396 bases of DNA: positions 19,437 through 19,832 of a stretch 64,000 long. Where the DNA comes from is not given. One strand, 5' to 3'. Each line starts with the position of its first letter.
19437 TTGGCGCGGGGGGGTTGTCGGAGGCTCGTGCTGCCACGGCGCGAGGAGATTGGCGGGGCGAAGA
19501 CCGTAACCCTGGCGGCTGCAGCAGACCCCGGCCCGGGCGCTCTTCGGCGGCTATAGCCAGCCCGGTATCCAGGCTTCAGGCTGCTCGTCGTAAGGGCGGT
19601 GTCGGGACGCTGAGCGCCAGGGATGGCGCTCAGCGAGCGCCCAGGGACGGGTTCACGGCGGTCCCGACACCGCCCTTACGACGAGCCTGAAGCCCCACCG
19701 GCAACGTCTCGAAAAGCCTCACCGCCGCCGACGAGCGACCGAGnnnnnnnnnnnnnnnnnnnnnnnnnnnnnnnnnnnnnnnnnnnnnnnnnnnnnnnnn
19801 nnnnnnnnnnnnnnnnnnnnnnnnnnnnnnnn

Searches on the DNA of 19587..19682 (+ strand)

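Call 48: build_rna_model(alignment_id=A3, structure=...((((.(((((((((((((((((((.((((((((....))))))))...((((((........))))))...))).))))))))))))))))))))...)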
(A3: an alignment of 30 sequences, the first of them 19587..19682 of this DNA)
Model R1 built from alignment A3 (30 sequences, 101 columns); structure: as given.
model positions 92; base pairs 37; branch points 1; effective number of sequences 2.04; information 0.62 bits per position. Calibrated on 0.2 Mb of random sequence (short: E-values are rough).
structure used (alignment columns):
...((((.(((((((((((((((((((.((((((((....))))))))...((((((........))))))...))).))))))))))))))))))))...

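Call 49: search_with_rna_model(model_id=R1, source=window, filters=off, max_evalue=10, show_alignments=5)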
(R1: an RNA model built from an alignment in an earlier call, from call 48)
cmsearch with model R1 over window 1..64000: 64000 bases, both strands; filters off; matches with E-value up to 10: 105.
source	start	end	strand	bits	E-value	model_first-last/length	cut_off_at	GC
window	63124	63217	-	90.1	2.5e-19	1-92/92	no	0.73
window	19588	19681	+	84.3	6.3e-18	1-92/92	no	0.71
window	27818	27911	+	81.3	3.3e-17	1-92/92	no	0.76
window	19589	19680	-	28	0.00023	1-92/92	no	0.73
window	27817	27912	-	26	0.00067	1-92/92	no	0.74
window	63124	63217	+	25.4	0.00092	1-92/92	no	0.73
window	53251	53340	+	16.9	0.11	1-92/92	no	0.71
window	20668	20721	-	16.4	0.14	1-92/92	no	0.7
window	55163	55230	+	16.3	0.15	1-92/92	no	0.74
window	58914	58973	+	16.2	0.15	1-92/92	no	0.72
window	7129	7169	-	15.9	0.18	1-92/92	no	0.63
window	16966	17032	-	15.1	0.28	1-92/92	no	0.66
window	56047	56136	+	14.7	0.35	1-92/92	no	0.71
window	50393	50479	+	14.6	0.38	1-92/92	no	0.71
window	7129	7169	+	14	0.51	1-92/92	no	0.63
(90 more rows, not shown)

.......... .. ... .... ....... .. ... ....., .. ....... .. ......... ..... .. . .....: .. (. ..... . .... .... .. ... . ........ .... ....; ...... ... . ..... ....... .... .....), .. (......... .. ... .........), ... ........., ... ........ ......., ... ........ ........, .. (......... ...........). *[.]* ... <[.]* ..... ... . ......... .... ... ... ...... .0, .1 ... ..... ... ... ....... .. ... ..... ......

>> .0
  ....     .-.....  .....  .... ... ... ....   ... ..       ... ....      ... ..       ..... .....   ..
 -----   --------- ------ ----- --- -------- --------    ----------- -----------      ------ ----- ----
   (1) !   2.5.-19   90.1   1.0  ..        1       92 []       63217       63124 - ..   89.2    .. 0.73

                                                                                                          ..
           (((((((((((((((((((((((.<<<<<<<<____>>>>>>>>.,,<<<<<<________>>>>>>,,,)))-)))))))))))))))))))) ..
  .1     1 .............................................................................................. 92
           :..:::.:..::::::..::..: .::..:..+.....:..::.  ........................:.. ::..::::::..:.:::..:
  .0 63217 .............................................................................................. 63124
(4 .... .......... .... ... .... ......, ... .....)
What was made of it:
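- On REP/BIME (RAYT-mobilised): 3 copies in 64 kb (call 49).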

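Call 50: search_with_rna_model(model_id=R1, sources=[window, L001, L002, L003, L004, L005, L007, L008, L009, L010, L011, L012, L013, L014, L015, L016, L017, L018, L019, L021, L022, L023, L024, L025, L028, L029, L030, L031, L032, L034, L035, L036, L037, L038, L039, L040, L041, L042, L043, L045, L046, L048, L049, L050, L051, L052, L053, L054, L055, L057, L059, L061, L062, L063, L064, L065, L066, L067, L068, L070, L071, L073, L074, L075, L076, L077, L078, L081, L083, L084, L085, L087, L089, L090, L091, L092, L093, L094, L095, L096, L097, L098, L099, L100, L101, L102, L103, L105, L106, L107, L110, L111, L113, L115, L117, L118, L119], max_evalue=0.001, make_alignment=true)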
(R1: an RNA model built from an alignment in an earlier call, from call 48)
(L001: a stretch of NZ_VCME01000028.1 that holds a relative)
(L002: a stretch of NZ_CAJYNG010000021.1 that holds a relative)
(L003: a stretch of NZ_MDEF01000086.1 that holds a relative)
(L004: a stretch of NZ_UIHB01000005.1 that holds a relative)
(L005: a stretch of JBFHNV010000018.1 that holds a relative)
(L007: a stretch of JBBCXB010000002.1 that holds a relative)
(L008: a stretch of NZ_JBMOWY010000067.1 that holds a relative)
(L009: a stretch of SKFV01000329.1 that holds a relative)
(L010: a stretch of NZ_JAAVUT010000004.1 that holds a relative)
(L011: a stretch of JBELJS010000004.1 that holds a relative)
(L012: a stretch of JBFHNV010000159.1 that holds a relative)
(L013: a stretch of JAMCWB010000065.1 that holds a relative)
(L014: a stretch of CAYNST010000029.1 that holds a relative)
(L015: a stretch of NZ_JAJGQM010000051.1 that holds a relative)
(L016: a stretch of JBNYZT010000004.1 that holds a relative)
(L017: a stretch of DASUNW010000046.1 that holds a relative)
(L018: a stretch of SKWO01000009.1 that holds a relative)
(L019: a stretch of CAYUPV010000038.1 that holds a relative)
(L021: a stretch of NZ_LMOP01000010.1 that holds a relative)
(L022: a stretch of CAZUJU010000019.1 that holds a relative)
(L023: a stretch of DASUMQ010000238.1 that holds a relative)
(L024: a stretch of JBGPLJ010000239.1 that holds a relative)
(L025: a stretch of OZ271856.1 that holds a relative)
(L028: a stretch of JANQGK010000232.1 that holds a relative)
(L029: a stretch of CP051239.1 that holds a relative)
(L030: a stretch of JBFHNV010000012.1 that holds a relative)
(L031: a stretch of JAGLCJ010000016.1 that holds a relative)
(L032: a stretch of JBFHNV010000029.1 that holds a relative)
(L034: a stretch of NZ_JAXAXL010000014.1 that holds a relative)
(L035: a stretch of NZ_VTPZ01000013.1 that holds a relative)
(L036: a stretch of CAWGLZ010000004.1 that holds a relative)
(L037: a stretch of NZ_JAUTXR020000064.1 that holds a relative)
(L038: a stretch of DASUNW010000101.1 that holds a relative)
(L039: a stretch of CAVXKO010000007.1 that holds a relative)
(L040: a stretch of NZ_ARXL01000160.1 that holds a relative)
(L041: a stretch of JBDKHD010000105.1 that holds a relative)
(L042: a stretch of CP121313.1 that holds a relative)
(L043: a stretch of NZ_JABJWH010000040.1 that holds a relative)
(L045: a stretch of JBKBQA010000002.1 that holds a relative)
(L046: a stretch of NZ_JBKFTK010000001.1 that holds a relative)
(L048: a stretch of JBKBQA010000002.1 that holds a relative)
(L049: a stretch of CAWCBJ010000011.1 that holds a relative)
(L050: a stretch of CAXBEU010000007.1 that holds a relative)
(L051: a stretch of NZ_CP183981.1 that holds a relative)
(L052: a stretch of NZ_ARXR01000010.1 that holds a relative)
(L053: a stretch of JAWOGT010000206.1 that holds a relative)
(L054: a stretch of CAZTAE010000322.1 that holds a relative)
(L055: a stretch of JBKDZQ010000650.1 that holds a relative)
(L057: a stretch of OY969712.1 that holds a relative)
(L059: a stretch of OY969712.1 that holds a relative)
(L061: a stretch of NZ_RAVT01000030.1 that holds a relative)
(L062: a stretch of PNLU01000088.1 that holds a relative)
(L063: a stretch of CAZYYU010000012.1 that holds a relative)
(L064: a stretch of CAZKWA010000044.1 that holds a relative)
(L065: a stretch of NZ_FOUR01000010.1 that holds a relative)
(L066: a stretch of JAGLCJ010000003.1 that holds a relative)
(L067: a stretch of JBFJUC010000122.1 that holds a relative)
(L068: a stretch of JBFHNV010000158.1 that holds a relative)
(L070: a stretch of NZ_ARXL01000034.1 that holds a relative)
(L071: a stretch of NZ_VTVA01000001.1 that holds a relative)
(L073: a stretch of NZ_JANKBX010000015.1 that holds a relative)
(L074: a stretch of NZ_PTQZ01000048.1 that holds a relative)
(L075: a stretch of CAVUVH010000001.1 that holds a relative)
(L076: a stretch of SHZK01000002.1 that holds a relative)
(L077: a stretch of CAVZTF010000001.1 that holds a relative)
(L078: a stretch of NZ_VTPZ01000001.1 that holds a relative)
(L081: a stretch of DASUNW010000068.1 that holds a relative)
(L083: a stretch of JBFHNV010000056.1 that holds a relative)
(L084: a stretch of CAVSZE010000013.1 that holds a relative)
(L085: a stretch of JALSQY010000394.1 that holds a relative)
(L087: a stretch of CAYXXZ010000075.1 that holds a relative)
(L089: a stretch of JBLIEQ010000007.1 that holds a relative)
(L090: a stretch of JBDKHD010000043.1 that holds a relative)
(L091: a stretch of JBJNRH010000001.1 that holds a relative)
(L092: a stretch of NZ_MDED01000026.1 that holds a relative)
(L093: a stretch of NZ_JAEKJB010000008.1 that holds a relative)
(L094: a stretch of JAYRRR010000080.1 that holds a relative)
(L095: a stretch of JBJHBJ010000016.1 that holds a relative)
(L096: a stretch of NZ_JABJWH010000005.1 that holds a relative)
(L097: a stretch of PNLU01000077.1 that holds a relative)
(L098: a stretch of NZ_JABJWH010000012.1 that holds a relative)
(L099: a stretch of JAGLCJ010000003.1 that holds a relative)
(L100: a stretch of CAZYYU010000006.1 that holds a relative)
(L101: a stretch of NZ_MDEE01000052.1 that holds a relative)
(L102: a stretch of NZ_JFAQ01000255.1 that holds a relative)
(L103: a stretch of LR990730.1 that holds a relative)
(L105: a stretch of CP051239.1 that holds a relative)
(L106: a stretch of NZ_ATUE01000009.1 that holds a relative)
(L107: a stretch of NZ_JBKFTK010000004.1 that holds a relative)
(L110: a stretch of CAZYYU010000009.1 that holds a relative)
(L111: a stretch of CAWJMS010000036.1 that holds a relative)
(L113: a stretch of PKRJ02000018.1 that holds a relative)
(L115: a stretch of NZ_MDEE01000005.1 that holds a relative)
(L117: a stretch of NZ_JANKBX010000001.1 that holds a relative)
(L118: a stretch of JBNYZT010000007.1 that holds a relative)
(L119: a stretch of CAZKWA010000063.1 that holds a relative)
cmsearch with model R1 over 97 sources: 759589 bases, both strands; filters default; matches with E-value up to 0.001: 140.
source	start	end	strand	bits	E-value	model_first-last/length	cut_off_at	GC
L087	3514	3605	-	104.4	1.1e-21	1-92/92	no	0.7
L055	4032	4123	+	104.2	1.2e-21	1-92/92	no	0.66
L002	3452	3543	+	102.3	3.5e-21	1-92/92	no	0.73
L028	1875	1966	+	102.1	4e-21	1-92/92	no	0.64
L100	2827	2918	-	102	4.1e-21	1-92/92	no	0.58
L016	5254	5345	+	101.8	4.6e-21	1-92/92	no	0.75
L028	1664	1755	-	100.6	9e-21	1-92/92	no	0.68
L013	2322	2414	-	100.3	1e-20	1-92/92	no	0.66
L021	4685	4776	-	100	1.3e-20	1-92/92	no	0.74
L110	2922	3013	-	99.7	1.5e-20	1-92/92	no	0.58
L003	3230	3322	-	99.5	1.6e-20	1-92/92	no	0.75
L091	5351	5442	+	99.5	1.6e-20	1-92/92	no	0.73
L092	555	646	+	98.8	2.4e-20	1-92/92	no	0.73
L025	6735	6826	+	98.7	2.6e-20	1-92/92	no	0.7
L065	4640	4732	-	98.1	3.5e-20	1-92/92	no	0.63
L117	7492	7583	+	97.9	4e-20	1-92/92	no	0.76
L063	5385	5477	+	97.4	5.2e-20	1-92/92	no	0.58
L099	1100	1191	-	97.4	5.3e-20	1-92/92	no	0.66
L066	6306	6397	+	97.3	5.5e-20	1-92/92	no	0.67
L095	3444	3535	-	97.2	5.9e-20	1-92/92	no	0.68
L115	5117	5208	+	97.1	6.3e-20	1-92/92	no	0.72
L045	2626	2717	+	96.7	7.9e-20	1-92/92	no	0.74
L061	5335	5426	+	96.5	8.5e-20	1-92/92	no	0.75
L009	1824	1916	+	96.2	1e-19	1-92/92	no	0.62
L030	2442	2533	+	95.8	1.3e-19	1-92/92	no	0.72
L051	4719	4810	+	95.6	1.4e-19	1-92/92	no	0.73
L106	162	254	-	95.6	1.5e-19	1-92/92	no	0.68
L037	5399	5490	-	95.5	1.5e-19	1-92/92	no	0.76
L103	878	970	-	95.3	1.7e-19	1-92/92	no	0.75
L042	206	297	-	95.3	1.7e-19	1-92/92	no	0.72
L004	4954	5046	+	95.3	1.7e-19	1-92/92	no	0.73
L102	2035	2126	-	95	2e-19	1-92/92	no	0.71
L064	4083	4174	-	94.9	2.2e-19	1-92/92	no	0.61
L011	567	658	-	94.8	2.2e-19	1-92/92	no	0.61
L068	3817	3908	-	94.7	2.3e-19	1-92/92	no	0.74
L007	5737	5828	+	94.7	2.3e-19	1-92/92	no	0.71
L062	7321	7412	+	94.6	2.5e-19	1-92/92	no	0.68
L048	7842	7933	-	94.6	2.5e-19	1-92/92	no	0.68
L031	118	209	-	94.4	2.8e-19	1-92/92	no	0.64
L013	453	545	-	94.3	2.9e-19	1-92/92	no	0.56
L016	4946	5037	-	94.2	3.1e-19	1-92/92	no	0.68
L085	316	408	+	93.4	4.8e-19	1-92/92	no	0.7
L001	993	1085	-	92.4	8.6e-19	1-92/92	no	0.74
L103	1215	1307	-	92.4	8.6e-19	1-92/92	no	0.74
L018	861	952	-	92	1.1e-18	1-92/92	no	0.74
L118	2636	2727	-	91.5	1.4e-18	1-92/92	no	0.75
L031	1802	1893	+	91.3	1.5e-18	1-92/92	no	0.66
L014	275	366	-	90.7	2.1e-18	1-92/92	no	0.73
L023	6682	6774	+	90.5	2.5e-18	1-92/92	no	0.69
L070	1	90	-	89.5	4.3e-18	1-90/92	3'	0.67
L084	3789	3881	+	88.9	5.7e-18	1-92/92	no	0.8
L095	3716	3807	+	88.8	6.2e-18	1-92/92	no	0.72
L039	5405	5496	-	88.4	7.9e-18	1-92/92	no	0.73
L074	5147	5239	+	88.1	8.9e-18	1-92/92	no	0.67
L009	263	355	-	87.6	1.2e-17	1-92/92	no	0.66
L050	4755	4847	-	87.4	1.4e-17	1-92/92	no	0.69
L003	3526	3617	-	87.1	1.6e-17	1-92/92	no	0.7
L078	389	480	+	87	1.6e-17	1-92/92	no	0.61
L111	1618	1711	-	87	1.7e-17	1-92/92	no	0.71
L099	4771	4862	-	86.9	1.8e-17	1-92/92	no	0.65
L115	4880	4971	-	86.8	1.9e-17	1-92/92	no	0.71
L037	5683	5774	+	86.6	2.1e-17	1-92/92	no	0.76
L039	5659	5750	+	86.5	2.2e-17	1-92/92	no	0.72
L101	286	377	+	86.4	2.3e-17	1-92/92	no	0.68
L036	6113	6204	+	85.8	3.2e-17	1-92/92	no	0.76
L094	2247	2338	+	85.6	3.6e-17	1-92/92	no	0.7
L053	533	625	+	85.3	4.3e-17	1-92/92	no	0.63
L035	189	280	+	84.5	6.8e-17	1-92/92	no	0.58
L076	2377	2468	-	84.4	7.1e-17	1-92/92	no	0.67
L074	4956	5046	-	84.3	7.3e-17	1-92/92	no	0.66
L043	2886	2978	+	84.3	7.5e-17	1-92/92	no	0.67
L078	765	856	+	83.9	9.4e-17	1-92/92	no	0.6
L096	4748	4840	+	83.9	9.5e-17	1-92/92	no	0.67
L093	7806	7898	+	83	1.5e-16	1-92/92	no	0.69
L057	6391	6483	-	82.7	1.8e-16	1-92/92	no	0.7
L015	3033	3126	-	82.4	2.1e-16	1-92/92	no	0.72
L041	891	982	+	82.1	2.5e-16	1-92/92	no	0.59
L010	6885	6978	-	81.9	2.9e-16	1-92/92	no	0.66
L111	1876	1967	+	81.4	3.7e-16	1-92/92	no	0.71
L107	2288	2380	-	81.2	4.2e-16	1-92/92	no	0.71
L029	4222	4314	-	81.1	4.3e-16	1-92/92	no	0.67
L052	1802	1894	+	81.1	4.3e-16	1-92/92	no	0.69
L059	252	345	-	80.9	4.8e-16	1-92/92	no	0.76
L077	7747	7840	-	80.9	5.1e-16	1-92/92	no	0.71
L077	7891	7984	+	80.3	7.1e-16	1-92/92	no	0.78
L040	6097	6189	-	80.2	7.2e-16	1-92/92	no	0.71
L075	6092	6183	+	79.4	1.1e-15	1-92/92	no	0.75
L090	111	203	+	78.9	1.5e-15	1-92/92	no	0.61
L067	7491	7580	-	78.7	1.7e-15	4-92/92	5'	0.62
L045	12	103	+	78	2.4e-15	1-92/92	no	0.68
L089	7800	7893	+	77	4.2e-15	1-92/92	no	0.57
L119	3718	3810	+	76.5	5.7e-15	1-92/92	no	0.62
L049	7781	7871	+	75.2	1.2e-14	1-92/92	no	0.59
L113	2516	2607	+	75.2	1.2e-14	1-92/92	no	0.74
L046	7356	7448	-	75.1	1.3e-14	1-92/92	no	0.71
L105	7684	7774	+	74.9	1.4e-14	1-92/92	no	0.68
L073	5036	5109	+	73.4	3.1e-14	1-74/92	3'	0.73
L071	737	828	-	72.3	5.8e-14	1-92/92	no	0.58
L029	4411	4501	+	71.2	1e-13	1-92/92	no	0.66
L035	561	653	+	71.1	1.1e-13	1-92/92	no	0.61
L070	340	430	+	70.8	1.3e-13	1-92/92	no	0.71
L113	4999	5090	+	70.7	1.4e-13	1-92/92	no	0.67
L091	5051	5134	-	65.2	2.9e-12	1-92/92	no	0.74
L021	4890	4981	+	64.7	3.8e-12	1-92/92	no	0.68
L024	1386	1476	-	64.4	4.7e-12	1-92/92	no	0.63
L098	1079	1161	+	62.2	1.6e-11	1-82/92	3'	0.66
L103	1455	1546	+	61.8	2e-11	1-92/92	no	0.68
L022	2215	2307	+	61.4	2.4e-11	1-92/92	no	0.82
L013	624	715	+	61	3e-11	1-92/92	no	0.64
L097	6230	6310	-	60.3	4.5e-11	13-92/92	5'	0.62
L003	3687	3778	+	60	5.2e-11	1-92/92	no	0.68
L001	1235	1326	+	59.5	7e-11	1-92/92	no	0.7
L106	360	452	+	59.4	7.5e-11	1-92/92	no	0.66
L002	3093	3184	-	58.6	1.1e-10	1-92/92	no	0.73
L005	6663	6754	-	57.9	1.7e-10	1-92/92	no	0.77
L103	1083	1174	-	57.9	1.7e-10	1-92/92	no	0.67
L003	3392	3483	+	57.4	2.2e-10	1-92/92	no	0.65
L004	5087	5178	-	56.9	2.9e-10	1-92/92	no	0.72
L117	7198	7289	-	56.3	4.1e-10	1-92/92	no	0.7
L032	6381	6467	+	55.5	6.4e-10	1-92/92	no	0.76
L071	1073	1165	+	54.4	1.2e-09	1-92/92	no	0.63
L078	582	674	-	52.8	2.8e-09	1-92/92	no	0.66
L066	6132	6222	-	52.6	3.2e-09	1-92/92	no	0.63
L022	6663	6754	+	52.1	4.1e-09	1-92/92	no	0.77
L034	6757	6808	+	51.6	5.6e-09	21-72/92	no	0.73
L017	2477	2570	-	49.9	1.4e-08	1-92/92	no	0.66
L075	5917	6008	-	47.8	4.5e-08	1-92/92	no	0.75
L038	3069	3159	-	43.6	4.8e-07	1-92/92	no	0.66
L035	380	472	-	42.2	1e-06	1-92/92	no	0.66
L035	7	99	-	42.2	1e-06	1-92/92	no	0.66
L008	6811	6862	-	39.6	4.3e-06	41-92/92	5'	0.77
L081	4183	4275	+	38.4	8.5e-06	1-92/92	no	0.65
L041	622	707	-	35.9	3.4e-05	1-92/92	no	0.66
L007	4596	4687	+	34.1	8.9e-05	1-92/92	no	0.64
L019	965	1010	-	33.9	0.0001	47-92/92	5'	0.65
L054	2805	2848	-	32.9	0.00017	49-92/92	5'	0.73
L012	5921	6003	-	32.7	0.00019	1-92/92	no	0.75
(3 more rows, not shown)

Alignment A4: 140 matches aligned to the model, 117 columns, each read 5' to 3' on its own strand. Consensus structure (alignment columns), stored with it:
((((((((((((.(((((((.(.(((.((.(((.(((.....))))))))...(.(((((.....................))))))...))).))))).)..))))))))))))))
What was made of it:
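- Architecture and loops are conserved across many genera (call 50).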

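Call 64: search_with_rna_model(model_id=R1, sources=[window, L057, L059, L120, L121, L122, L123, L124, L125, L126, L127, L128, L129, L130, L131, L132, L133, L134, L135, L136, L137, L138, L139, L140], max_evalue=0.001, make_alignment=true)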
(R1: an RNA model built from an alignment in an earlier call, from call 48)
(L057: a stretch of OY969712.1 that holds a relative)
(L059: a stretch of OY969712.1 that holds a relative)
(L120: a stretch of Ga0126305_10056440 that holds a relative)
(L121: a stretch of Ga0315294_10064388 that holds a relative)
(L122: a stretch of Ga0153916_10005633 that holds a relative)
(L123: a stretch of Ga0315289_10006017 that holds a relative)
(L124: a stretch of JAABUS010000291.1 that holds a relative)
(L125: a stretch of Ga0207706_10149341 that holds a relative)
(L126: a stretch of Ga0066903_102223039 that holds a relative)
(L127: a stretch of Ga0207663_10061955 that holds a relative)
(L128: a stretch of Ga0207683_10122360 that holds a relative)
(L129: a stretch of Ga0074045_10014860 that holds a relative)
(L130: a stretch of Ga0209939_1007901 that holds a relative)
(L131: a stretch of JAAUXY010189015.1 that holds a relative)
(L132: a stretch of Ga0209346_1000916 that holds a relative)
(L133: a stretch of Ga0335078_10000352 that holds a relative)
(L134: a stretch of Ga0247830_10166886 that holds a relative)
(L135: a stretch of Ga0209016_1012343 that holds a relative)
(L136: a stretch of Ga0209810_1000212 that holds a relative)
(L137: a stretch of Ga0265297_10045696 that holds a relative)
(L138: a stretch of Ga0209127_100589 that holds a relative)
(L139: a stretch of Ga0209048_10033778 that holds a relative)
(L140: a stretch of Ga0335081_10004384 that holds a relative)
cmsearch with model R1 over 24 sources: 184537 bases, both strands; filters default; matches with E-value up to 0.001: 5.
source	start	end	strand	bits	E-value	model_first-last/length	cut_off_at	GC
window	63124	63217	-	90.1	7.3e-19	1-92/92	no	0.73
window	19588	19681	+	84.3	1.8e-17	1-92/92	no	0.71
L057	6391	6483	-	82.7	4.4e-17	1-92/92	no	0.7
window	27818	27911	+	81.3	9.5e-17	1-92/92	no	0.76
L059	252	345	-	80.9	1.2e-16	1-92/92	no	0.76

Alignment A5: 5 matches aligned to the model, 96 columns, each read 5' to 3' on its own strand. Consensus structure (alignment columns), stored with it:
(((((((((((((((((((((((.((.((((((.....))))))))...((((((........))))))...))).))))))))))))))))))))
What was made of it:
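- That MAG carries copies elsewhere (L057, L059; call 64).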

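Call 84: search_with_rna_model(model_id=R1, sources=[L142, L141], max_evalue=0.1, filters=off, show_alignments=2)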
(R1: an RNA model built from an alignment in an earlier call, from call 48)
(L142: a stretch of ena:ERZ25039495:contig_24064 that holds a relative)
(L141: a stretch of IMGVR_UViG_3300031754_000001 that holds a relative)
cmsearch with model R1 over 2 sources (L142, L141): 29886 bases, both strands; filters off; matches with E-value up to 0.1: 4.
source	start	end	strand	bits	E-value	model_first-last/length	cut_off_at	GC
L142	12366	12449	-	20.5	0.0065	1-92/92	no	0.73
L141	6188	6228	+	17.2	0.04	1-92/92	no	0.85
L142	5779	5852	+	16.3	0.066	1-92/92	no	0.73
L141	6188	6228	-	15.6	0.097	1-92/92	no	0.85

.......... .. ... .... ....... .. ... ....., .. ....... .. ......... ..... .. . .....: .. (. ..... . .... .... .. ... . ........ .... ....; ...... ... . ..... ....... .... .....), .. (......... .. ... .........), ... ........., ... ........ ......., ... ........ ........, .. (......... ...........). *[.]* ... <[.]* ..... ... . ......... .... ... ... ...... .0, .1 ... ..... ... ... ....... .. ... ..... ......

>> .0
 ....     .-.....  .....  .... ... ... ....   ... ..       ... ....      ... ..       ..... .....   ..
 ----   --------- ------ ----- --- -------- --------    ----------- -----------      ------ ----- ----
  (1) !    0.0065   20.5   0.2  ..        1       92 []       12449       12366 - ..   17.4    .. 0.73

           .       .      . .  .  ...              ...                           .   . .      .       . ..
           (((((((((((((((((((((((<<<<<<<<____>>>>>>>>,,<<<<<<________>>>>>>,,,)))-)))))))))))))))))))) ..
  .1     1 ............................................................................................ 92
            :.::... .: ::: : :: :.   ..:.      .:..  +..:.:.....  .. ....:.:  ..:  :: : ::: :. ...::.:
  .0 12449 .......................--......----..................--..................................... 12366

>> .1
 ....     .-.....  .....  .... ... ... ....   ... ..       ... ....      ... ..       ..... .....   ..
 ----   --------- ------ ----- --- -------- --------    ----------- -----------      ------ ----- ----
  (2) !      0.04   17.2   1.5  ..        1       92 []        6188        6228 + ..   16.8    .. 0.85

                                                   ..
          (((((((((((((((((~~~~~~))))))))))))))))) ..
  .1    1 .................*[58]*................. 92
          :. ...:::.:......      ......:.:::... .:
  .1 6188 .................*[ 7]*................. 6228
